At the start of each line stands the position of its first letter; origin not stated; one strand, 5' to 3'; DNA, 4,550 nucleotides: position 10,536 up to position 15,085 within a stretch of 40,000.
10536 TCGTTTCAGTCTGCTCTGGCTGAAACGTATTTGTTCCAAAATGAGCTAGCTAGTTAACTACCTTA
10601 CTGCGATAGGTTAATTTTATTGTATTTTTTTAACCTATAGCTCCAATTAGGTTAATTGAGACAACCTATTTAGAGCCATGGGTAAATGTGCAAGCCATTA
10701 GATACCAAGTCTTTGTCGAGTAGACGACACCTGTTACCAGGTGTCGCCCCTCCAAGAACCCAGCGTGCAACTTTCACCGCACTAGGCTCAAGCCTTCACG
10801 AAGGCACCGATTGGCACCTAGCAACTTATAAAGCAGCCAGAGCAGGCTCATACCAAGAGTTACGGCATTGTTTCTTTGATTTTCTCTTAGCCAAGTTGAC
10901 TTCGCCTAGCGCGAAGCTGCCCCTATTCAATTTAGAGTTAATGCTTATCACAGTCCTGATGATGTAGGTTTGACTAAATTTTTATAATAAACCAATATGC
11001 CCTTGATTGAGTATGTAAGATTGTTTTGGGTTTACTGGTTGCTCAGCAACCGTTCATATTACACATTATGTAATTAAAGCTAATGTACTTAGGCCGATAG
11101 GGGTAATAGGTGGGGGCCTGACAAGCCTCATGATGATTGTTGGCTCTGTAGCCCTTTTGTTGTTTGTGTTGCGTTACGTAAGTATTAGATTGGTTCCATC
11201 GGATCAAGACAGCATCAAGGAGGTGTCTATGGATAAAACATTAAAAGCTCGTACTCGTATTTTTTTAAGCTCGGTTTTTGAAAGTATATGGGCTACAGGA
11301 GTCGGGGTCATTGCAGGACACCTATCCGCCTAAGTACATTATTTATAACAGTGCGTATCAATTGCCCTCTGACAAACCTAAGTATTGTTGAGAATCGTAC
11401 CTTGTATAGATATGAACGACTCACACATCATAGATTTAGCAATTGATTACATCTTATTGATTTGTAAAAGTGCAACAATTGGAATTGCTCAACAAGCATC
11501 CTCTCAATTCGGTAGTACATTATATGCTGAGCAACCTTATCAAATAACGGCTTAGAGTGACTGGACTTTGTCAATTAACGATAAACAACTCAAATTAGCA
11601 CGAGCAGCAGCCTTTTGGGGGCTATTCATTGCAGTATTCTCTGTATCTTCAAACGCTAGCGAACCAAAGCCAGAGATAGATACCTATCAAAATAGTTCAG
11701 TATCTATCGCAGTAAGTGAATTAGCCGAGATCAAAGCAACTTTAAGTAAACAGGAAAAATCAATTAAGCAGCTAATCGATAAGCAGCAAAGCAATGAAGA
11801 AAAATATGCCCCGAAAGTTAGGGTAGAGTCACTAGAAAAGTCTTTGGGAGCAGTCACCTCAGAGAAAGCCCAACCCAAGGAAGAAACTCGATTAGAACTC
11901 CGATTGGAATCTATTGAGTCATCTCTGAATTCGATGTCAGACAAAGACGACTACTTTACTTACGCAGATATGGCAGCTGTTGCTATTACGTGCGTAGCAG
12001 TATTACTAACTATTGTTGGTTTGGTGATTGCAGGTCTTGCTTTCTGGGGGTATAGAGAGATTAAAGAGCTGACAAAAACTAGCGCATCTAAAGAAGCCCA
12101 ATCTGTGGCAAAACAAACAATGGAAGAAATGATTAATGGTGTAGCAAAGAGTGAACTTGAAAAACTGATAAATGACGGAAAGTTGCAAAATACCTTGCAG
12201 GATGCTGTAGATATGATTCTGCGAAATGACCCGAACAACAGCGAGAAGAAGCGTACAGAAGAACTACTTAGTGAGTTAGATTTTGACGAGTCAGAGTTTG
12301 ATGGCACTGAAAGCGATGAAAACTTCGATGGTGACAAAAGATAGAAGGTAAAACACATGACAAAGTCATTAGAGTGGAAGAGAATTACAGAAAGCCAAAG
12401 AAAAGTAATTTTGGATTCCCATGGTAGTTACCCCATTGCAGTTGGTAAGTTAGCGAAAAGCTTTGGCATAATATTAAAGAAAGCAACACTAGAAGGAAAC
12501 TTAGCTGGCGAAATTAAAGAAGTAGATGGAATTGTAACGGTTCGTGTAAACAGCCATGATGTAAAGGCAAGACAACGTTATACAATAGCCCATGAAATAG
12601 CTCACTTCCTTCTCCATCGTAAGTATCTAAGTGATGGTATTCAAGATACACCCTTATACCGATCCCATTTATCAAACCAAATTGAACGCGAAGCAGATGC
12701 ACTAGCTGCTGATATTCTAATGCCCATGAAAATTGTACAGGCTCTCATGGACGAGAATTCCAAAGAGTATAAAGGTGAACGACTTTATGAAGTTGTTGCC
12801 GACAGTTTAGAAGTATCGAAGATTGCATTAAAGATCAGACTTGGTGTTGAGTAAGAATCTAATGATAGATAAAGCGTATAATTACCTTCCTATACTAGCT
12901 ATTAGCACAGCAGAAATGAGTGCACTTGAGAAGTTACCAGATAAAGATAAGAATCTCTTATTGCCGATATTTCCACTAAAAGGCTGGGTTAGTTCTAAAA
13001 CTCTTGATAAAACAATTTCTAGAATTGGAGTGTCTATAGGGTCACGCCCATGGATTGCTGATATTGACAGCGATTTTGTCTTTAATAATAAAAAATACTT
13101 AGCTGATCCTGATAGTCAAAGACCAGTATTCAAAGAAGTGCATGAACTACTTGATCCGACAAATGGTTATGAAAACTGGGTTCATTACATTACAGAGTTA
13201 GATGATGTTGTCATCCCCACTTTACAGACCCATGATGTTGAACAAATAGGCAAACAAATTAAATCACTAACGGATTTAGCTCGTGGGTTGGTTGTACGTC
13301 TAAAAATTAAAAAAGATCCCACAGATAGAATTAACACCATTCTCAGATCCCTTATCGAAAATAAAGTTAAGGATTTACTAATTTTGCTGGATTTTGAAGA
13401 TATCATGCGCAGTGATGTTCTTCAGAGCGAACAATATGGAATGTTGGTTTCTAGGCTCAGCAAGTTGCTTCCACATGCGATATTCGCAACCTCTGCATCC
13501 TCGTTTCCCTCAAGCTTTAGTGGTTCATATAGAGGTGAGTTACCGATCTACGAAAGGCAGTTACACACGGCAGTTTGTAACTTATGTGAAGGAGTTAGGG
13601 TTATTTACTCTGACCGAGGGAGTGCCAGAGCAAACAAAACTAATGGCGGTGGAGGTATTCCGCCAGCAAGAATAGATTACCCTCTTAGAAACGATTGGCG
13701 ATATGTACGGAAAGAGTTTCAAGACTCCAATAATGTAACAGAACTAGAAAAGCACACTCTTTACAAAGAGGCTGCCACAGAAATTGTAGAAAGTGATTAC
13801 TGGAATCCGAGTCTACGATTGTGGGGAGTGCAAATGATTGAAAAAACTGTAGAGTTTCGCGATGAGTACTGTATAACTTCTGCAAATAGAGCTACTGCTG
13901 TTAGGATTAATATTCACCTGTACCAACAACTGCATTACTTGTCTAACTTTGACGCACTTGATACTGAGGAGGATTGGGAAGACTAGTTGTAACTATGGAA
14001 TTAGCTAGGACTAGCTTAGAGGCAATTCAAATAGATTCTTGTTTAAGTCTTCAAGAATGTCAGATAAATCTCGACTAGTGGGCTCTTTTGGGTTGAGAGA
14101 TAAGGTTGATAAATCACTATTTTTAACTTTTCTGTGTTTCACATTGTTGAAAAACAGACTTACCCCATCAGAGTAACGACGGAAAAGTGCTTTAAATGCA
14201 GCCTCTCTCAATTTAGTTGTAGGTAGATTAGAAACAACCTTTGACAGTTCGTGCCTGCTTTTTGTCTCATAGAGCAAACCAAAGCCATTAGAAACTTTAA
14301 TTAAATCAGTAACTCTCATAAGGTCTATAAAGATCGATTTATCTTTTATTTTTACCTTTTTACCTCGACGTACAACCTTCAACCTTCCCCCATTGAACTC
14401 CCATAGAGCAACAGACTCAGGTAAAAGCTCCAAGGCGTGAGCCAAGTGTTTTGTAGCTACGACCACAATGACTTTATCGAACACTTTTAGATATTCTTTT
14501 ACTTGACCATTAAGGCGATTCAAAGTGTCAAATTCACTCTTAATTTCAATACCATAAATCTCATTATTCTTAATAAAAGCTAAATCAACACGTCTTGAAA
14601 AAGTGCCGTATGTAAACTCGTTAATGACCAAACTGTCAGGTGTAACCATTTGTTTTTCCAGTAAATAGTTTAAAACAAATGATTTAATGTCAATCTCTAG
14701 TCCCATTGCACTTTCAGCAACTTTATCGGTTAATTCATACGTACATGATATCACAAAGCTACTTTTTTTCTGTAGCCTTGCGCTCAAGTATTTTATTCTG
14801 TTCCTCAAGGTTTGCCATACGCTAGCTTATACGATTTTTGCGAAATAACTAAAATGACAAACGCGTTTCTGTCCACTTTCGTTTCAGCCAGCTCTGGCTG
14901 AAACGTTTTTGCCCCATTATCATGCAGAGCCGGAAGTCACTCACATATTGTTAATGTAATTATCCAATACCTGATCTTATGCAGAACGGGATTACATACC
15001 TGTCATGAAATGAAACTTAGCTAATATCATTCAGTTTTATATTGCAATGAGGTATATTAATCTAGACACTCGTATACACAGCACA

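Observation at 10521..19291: Cargo is organised as three cassettes separated by four direct copies of a conserved boundary repeat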

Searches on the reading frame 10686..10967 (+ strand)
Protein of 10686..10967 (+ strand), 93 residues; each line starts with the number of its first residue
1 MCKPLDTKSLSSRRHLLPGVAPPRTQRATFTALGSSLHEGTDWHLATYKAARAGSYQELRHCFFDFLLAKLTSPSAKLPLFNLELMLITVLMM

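Call 11: search_protein_families(library=pfam, proteins=[window:10686-10967:+], max_evalue=0.01)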
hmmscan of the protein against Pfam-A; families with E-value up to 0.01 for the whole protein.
window:10686-10967:+ (93 aa): 0 families

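Call 48: search_protein_families(library=ncbifam, proteins=[window:10686-10967:+], max_evalue=0.01)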
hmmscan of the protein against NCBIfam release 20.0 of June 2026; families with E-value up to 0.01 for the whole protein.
window:10686-10967:+ (93 aa): 0 families

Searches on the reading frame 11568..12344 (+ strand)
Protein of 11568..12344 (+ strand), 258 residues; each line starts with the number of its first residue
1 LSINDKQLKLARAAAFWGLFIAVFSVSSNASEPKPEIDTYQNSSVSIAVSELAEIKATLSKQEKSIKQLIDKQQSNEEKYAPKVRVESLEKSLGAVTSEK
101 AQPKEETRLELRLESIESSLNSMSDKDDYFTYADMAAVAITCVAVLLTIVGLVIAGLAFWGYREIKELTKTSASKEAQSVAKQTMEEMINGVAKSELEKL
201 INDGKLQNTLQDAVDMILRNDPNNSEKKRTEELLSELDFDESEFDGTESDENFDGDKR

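Call 12: search_protein_families(library=pfam, proteins=[window:11568-12344:+], max_evalue=0.01)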
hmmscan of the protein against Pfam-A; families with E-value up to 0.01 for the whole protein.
window:11568-12344:+ (258 aa): 1 family
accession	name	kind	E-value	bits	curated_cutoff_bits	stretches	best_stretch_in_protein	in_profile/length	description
PF04678.18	MCU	-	0.0079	16.8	30.8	1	42-162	13-115/177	Mitochondrial calcium uniporter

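Call 48: search_protein_families(library=ncbifam, proteins=[window:11568-12344:+], max_evalue=0.01)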
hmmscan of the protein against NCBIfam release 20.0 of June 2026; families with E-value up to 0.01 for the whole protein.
window:11568-12344:+ (258 aa): 2 families
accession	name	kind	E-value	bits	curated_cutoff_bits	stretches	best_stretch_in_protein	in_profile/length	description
TIGR04527.1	mycoplas_twoTM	subfamily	0.00047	19.9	125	1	37-158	101-206/248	MG_279/MG_280 family protein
NF035925.1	Geo26A_fam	subfamily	0.003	17.4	40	1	40-158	43-168/197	geobacillin-26 family protein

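Call 108: search_protein_families(library=padloc, proteins=[window:11568-12344:+], max_evalue=0.001)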
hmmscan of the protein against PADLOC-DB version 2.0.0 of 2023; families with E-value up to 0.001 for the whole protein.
window:11568-12344:+ (258 aa): 0 families

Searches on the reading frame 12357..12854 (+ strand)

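Call 12: search_protein_families(library=pfam, proteins=[window:12357-12854:+], max_evalue=0.01)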
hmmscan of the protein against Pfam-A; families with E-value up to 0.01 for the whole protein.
window:12357-12854:+ (165 aa): 1 family
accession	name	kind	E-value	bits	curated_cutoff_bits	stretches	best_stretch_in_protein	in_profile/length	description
PF06114.19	Peptidase_M78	-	2.4e-12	47.2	22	1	61-162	30-122/123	IrrE N-terminal-like domain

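Call 108: search_protein_families(library=padloc, proteins=[window:12357-12854:+], max_evalue=0.001)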
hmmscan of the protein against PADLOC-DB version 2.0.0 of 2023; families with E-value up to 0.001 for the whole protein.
window:12357-12854:+ (165 aa): 17 families
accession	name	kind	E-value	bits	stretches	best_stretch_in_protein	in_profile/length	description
PDLC04141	capP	-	1.2e-24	85.2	1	9-162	4-150/242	capP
PDLC03954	RmrA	-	5e-11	40.1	1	26-130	158-261/380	-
PDLC03952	RmrA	-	7.7e-10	36.2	1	68-127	215-269/395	-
PDLC03949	RmrA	-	3.1e-09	34.2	1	65-161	181-261/363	-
PDLC03945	RmrA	-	1.4e-08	32.3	1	66-161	201-289/394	-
PDLC03947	RmrA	-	2.2e-08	31.4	1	65-126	200-256/383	-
PDLC03948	RmrA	-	2.9e-07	27.7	1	52-127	186-256/397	-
PDLC03944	RmrA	-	3.6e-07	27.6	1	60-127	186-248/384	-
PDLC03953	RmrA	-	2.2e-06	25.1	1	70-134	205-256/373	-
PDLC03943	RmrA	-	3e-06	24.6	1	60-157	179-264/370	-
PDLC03951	RmrA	-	3e-06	24.5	1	67-127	199-252/400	-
PDLC03946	RmrA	-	4.8e-06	23.5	1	64-134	181-240/357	-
PDLC03955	RmrA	-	8.5e-06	23.2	1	66-127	207-256/371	-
PDLC03982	PD-Lambda-2_B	-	3.1e-05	21.4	1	74-132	291-346/402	-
PDLC04776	PDC-M69B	-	4.1e-05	21.4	1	38-131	46-138/272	-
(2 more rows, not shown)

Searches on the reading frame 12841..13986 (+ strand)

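Call 12: search_protein_families(library=pfam, proteins=[window:12841-13986:+], max_evalue=0.01)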
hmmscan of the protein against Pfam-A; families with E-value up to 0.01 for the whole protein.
window:12841-13986:+ (381 aa): 1 family
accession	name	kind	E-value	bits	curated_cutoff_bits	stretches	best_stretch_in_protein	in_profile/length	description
PF14350.11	Beta_protein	-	4.8e-58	197.7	27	1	15-365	1-342/342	Beta protein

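Call 108: search_protein_families(library=padloc, proteins=[window:12841-13986:+], max_evalue=0.001)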
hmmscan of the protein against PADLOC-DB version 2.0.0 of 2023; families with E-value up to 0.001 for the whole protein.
window:12841-13986:+ (381 aa): 2 families
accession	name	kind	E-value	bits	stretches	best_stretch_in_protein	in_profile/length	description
PDLC02985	beta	-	1.6e-38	130.4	1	12-380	7-352/355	-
PDLC03984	PD-Lambda-2_C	-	3.8e-09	34.1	1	162-338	159-335/377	-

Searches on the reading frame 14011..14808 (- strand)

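Call 12: search_protein_families(library=pfam, proteins=[window:14011-14808:-], max_evalue=0.01)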
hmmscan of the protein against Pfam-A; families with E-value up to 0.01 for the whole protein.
window:14011-14808:- (265 aa): 0 families

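Call 48: search_protein_families(library=ncbifam, proteins=[window:14011-14808:-], max_evalue=0.01)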
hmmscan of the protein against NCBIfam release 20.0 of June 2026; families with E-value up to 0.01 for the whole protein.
window:14011-14808:- (265 aa): 1 family
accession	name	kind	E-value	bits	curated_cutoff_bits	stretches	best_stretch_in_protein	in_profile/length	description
NF033832.1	sce7726_fam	subfamily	3.4e-40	137.9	70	1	38-212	3-183/184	sce7726 family protein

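Call 108: search_protein_families(library=padloc, proteins=[window:14011-14808:-], max_evalue=0.001)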
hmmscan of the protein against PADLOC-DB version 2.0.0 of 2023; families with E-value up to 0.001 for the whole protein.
window:14011-14808:- (265 aa): 1 family
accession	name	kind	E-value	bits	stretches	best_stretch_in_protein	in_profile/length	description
PDLC02989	cll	-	4.5e-47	159.1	1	37-247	6-218/265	-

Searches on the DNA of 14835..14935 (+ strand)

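Call 67: search_dna_similar(query=window:14835-14935:+, collection=plasmids, mode=distant, max_evalue=1, max_rows=30)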
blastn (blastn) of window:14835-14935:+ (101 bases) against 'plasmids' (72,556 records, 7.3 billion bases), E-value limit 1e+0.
Records with a match: 8; places in all: 8; records where one place covers at least 80% of the query: 0.
Best place of each record, by identity: 95-99% 2; 90-95% 2; 80-90% 2; 60-80% 2.
By first word of the organism name: Vibrio 3; Salmonella 2; Photobacterium 2; Shewanella 1.
By predicted mobility (MOB-suite, as given by PLSDB): conjugative 4; non-mobilizable 4.
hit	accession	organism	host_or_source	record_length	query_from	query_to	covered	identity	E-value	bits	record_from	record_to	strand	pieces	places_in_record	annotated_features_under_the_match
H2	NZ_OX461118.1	Shewanella baltica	bacterial strain isolated from smoked ...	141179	26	88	62%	75.0%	2e-1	41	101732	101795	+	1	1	none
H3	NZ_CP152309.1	Vibrio tritonius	-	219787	32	84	52%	84.9%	3e-6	58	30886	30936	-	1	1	none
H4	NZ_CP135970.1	Vibrio alginolyticus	Apostichopus japonicus,cell culture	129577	26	82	56%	78.9%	5e-4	50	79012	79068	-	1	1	none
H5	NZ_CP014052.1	Vibrio alginolyticus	Environment,seawater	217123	59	96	38%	84.2%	7e-2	43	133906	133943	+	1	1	none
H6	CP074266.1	Salmonella enterica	environmental,surface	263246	60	88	29%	93.1%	2e-2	45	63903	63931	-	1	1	none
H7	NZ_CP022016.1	Salmonella enterica subsp. enterica serovar India str. ...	-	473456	60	88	29%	93.1%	2e-2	45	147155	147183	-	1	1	none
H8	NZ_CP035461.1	Photobacterium damselae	Neophocaena asiaeorientalis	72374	72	96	25%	96.0%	2e-1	42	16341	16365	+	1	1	none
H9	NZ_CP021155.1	Photobacterium damselae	Neophocaena asiaeorientalis,Single ...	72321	72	96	25%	96.0%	2e-1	42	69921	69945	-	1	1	none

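Call 69: get_annotated_region(hit=H3, flank=10000)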
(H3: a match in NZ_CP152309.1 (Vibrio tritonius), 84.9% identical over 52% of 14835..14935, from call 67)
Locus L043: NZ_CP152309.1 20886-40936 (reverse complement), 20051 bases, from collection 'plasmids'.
description: Vibrio tritonius strain JCM 16457 isolate MA35 plasmid pMA35, complete sequence
organism: Vibrio tritonius (NCBI taxid 1435069)
taxonomy: Bacteria; Pseudomonadota; Gammaproteobacteria; Vibrionales; Vibrionaceae; Vibrio; Vibrio tritonius
host: -; source: -; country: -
typing (MOB-suite, as given by PLSDB): non-mobilizable
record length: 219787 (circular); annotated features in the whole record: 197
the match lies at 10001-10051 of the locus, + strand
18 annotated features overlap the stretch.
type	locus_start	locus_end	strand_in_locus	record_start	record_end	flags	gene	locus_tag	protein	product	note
CDS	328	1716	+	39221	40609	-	-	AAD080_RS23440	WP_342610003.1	SPFH domain-containing protein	-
CDS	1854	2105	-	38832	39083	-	-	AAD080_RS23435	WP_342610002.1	DUF2999 family protein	-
CDS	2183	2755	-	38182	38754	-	-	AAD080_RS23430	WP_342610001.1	TetR/AcrR family transcriptional regulator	GO:0006355 - regulation of DNA-templated transcription [Evidence IEA]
CDS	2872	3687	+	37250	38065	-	-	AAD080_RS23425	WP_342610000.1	SDR family oxidoreductase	-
CDS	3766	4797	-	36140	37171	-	pyrC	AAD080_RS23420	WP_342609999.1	dihydroorotase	GO:0009220 - pyrimidine ribonucleotide biosynthetic process [Evidence IEA]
CDS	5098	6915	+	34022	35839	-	-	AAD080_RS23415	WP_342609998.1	hybrid-cluster NAD(P)-dependent oxidoreductase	-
CDS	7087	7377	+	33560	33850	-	-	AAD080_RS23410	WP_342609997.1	antibiotic biosynthesis monooxygenase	-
CDS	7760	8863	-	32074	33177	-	-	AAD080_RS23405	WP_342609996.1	NADH:flavin oxidoreductase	-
CDS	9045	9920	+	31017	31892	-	-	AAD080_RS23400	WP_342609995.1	LysR family transcriptional regulator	-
CDS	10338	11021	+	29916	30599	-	-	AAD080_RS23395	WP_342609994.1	hypothetical protein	-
CDS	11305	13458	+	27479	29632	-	-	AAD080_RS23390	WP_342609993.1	type III effector HrpK domain-containing protein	-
CDS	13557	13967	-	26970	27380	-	-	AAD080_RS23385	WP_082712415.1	GFA family protein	-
CDS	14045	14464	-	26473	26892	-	-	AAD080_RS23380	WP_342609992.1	NUDIX domain-containing protein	-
CDS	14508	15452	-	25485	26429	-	-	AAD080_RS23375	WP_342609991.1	ABC transporter substrate-binding protein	-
CDS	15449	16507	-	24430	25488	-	-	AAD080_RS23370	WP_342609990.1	iron ABC transporter permease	GO:0006826 - iron ion transport [Evidence IEA]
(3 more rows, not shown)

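Call 70: get_annotated_region(hit=H4, flank=10000)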
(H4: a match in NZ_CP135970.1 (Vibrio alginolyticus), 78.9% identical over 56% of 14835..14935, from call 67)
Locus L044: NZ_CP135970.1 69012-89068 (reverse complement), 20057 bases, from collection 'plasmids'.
description: Vibrio alginolyticus strain S10 plasmid unnamed, complete sequence
organism: Vibrio alginolyticus (NCBI taxid 663)
taxonomy: Bacteria; Pseudomonadota; Gammaproteobacteria; Vibrionales; Vibrionaceae; Vibrio; Vibrio alginolyticus
host: -; source: Apostichopus japonicus,cell culture; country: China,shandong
typing (MOB-suite, as given by PLSDB): non-mobilizable; replicon rep_cluster_803
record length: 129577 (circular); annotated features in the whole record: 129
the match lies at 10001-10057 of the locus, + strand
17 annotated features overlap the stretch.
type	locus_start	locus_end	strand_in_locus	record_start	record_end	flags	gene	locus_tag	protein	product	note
CDS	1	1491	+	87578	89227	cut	-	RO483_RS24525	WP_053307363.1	hypothetical protein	-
CDS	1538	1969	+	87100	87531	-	-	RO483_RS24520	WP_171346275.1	DNA-directed RNA polymerase subunit alpha C-terminal domain-containing protein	GO:0006351 - DNA-templated transcription [Evidence IEA]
CDS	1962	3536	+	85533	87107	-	-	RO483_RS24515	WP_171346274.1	hypothetical protein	-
CDS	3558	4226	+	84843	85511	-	-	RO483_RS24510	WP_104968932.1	hypothetical protein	-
CDS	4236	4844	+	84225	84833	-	-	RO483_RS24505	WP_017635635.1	hypothetical protein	-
CDS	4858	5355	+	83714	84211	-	-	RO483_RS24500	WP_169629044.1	baseplate protein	-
CDS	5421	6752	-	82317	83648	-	-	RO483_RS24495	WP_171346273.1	Fic family protein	-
CDS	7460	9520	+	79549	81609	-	-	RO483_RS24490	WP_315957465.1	ATP-binding protein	-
CDS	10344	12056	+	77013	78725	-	-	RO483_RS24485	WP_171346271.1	AAA family ATPase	-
CDS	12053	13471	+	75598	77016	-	-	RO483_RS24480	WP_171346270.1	UvrD-helicase domain-containing protein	-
CDS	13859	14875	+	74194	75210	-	-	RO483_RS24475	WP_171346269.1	ABC-three component system protein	-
CDS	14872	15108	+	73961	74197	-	-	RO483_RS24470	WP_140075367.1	ABC-three component system middle component 6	-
CDS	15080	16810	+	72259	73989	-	-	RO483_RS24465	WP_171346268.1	DUF2326 domain-containing protein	-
CDS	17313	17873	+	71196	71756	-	-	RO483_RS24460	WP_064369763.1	hypothetical protein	-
CDS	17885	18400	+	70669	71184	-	-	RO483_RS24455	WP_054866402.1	hypothetical protein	-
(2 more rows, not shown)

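Call 71: get_annotated_region(hit=H2, flank=10000)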
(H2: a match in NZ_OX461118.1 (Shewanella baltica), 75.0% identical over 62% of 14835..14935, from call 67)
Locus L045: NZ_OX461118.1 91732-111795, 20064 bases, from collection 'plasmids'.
description: Shewanella baltica strain SF1039 isolate SF1039 plasmid SF1039_p1
organism: Shewanella baltica (NCBI taxid 62322)
taxonomy: Bacteria; Pseudomonadota; Gammaproteobacteria; Alteromonadales; Shewanellaceae; Shewanella; Shewanella baltica
host: -; source: bacterial strain isolated from smoked salmon; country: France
typing (MOB-suite, as given by PLSDB): conjugative; replicon IncC; relaxase MOBH,MOBH; mating-pair formation MPF_F
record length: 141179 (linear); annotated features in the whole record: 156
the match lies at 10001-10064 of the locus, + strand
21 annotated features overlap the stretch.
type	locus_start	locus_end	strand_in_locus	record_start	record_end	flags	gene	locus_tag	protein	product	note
CDS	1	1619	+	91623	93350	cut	-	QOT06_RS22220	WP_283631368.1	toprim domain-containing protein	-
CDS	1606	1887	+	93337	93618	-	-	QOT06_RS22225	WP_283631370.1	hypothetical protein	-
CDS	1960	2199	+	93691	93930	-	-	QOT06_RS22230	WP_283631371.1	permease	-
CDS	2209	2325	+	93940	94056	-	-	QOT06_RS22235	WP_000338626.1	hypothetical protein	-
CDS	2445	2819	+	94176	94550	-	-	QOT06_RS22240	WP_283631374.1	hypothetical protein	-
CDS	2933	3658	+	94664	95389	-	-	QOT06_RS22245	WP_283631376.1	hypothetical protein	-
CDS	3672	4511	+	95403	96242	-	-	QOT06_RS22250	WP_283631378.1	DUF2726 domain-containing protein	-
CDS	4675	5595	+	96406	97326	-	-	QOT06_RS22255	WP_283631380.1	HNH endonuclease signature motif containing protein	-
CDS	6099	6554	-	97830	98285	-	-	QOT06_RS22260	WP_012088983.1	hypothetical protein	-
CDS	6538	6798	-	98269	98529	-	-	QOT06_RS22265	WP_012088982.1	hypothetical protein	-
CDS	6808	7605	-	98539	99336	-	-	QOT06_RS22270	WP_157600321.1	hypothetical protein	-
CDS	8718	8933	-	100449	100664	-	-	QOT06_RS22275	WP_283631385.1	hypothetical protein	-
CDS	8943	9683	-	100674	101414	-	-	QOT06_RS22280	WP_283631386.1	hypothetical protein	-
CDS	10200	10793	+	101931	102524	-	-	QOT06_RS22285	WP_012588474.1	tyrosine-type recombinase/integrase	GO:0015074 - DNA integration [Evidence IEA]; GO:0006310 - DNA recombination [Evidence IEA]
CDS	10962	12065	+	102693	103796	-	-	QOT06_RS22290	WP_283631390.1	XRE family transcriptional regulator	-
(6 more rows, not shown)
